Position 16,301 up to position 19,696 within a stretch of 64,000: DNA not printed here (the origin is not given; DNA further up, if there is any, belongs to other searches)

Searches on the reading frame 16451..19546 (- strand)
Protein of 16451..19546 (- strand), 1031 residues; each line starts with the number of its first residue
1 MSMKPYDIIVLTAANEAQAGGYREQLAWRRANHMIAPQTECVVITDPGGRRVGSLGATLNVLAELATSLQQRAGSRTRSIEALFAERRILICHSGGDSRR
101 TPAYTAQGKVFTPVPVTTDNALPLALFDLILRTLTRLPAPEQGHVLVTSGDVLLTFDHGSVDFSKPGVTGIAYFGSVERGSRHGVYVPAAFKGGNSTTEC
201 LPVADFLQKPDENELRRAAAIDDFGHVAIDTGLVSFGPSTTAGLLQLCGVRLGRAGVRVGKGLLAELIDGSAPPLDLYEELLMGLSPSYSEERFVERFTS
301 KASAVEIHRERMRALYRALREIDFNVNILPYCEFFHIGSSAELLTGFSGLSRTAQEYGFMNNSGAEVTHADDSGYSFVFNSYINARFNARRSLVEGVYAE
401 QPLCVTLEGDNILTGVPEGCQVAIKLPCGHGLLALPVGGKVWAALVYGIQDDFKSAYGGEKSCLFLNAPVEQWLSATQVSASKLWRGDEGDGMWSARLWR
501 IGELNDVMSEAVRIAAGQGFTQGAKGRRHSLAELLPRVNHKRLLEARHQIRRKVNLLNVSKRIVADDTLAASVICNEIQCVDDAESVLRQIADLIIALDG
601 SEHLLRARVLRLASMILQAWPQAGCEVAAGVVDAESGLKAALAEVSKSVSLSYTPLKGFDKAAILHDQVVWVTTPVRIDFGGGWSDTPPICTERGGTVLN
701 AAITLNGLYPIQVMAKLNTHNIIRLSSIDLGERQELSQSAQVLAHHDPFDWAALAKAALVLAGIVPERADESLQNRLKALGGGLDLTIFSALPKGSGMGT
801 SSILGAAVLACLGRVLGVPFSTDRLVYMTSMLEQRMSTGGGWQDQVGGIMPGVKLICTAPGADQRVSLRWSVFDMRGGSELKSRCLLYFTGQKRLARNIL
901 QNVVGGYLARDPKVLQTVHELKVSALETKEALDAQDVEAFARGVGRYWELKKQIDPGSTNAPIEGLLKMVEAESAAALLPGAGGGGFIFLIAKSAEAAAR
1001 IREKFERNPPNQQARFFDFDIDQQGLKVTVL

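Call 7: search_protein_families(library=pfam, proteins=[window:16451-19546:-], max_evalue=0.001)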
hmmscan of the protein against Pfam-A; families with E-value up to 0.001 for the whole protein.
window:16451-19546:- (1031 aa): 3 families
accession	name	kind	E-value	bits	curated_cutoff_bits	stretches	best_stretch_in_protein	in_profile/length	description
PF07959.18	Fucose_pyrophosphorylase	-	7.7e-59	200.1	34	1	84-499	4-413/418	Fucose pyrophosphorylase domain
PF00288.32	GHMP_kinases_N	-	2.2e-10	41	22.3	1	775-847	12-82/87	GHMP kinases N terminal domain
PF08544.19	GHMP_kinases_C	-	7.4e-09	36.3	21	1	929-1008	2-82/85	GHMP kinases C terminal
